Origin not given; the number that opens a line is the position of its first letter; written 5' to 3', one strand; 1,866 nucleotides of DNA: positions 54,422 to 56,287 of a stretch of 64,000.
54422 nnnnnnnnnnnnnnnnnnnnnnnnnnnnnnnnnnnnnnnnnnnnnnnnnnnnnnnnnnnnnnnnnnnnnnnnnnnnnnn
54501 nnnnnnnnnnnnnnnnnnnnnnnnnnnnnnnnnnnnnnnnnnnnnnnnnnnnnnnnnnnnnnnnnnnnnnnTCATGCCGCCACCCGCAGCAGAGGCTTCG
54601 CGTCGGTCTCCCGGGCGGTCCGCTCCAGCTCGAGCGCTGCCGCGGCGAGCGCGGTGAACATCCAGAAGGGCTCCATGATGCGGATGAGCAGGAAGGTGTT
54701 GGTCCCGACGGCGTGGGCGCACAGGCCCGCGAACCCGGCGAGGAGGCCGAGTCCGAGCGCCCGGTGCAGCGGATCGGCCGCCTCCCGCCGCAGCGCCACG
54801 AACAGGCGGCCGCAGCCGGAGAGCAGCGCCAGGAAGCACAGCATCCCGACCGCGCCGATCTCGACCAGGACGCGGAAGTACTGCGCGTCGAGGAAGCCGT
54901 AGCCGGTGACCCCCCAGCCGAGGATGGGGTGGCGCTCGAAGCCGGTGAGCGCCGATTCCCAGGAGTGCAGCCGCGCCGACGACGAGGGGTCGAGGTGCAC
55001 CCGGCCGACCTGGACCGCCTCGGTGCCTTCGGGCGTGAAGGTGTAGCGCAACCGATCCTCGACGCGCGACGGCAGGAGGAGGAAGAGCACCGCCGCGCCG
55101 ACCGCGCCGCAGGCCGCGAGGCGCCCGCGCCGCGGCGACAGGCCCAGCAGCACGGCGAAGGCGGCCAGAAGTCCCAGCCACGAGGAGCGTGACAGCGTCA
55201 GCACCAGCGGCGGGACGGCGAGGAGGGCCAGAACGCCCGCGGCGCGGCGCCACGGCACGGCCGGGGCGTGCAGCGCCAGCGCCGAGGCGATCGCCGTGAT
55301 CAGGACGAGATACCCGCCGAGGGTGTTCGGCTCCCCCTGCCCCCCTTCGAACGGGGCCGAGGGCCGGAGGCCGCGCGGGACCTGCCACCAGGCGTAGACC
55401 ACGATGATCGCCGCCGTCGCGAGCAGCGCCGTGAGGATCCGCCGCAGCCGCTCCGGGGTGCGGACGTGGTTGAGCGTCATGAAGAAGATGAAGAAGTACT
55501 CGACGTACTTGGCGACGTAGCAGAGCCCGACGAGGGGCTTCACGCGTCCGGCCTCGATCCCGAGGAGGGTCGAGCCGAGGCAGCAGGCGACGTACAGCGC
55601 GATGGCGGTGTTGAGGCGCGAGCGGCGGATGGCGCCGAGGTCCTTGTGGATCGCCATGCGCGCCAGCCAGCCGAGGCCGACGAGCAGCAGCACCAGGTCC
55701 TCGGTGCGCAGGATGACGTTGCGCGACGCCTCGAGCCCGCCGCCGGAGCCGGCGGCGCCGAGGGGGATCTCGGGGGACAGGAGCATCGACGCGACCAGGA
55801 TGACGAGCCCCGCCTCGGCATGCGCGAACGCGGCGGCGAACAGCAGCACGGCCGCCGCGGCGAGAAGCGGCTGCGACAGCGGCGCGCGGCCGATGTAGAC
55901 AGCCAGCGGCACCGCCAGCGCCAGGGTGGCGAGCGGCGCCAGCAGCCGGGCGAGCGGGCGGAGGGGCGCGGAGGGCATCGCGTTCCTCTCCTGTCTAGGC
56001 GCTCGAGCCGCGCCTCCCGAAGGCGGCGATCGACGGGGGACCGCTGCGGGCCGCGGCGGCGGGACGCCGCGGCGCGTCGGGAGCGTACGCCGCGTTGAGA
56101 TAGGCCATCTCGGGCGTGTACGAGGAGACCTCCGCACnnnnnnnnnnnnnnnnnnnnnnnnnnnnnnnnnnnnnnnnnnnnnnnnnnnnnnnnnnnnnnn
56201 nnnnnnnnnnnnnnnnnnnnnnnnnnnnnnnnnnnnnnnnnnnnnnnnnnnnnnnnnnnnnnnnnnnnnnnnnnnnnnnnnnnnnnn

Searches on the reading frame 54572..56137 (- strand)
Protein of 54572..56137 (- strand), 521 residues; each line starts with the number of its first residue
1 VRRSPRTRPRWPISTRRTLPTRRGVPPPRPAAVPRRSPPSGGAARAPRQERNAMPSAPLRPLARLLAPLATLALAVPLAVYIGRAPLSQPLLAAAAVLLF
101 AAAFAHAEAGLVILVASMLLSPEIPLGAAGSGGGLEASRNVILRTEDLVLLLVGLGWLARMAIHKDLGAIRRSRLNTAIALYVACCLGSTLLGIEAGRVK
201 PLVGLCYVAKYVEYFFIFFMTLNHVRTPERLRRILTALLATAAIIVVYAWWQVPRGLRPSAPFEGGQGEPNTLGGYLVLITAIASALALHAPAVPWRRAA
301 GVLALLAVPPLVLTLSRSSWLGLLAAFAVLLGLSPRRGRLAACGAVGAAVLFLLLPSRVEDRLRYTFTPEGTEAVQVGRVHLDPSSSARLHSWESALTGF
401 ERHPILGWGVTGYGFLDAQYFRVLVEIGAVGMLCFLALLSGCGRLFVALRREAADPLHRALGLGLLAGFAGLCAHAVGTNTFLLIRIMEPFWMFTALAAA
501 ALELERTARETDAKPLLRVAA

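Call 5: search_protein_families(library=pfam, proteins=[window:54572-56137:-], max_evalue=0.01)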
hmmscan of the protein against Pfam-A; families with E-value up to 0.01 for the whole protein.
window:54572-56137:- (521 aa): 1 family
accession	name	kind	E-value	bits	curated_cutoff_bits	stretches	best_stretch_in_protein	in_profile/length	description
PF04932.20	Wzy_C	-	1.8e-14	54.2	31.7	1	303-436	2-149/149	O-Antigen ligase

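Call 6: search_protein_families(library=ncbifam, proteins=[window:54572-56137:-], max_evalue=0.01)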
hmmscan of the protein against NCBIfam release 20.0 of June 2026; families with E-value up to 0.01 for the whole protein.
window:54572-56137:- (521 aa): 2 families
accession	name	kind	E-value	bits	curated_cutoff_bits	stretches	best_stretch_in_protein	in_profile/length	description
TIGR00947.1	2A73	equivalog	3.4e-08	32.9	366.4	1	173-500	62-421/425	IctB family putative bicarbonate transporter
TIGR03097.1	PEP_O_lig_1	hypoth_equivalog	0.0011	17.9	188.1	1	268-451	165-353/408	putative O-glycosylation ligase, exosortase A system-associated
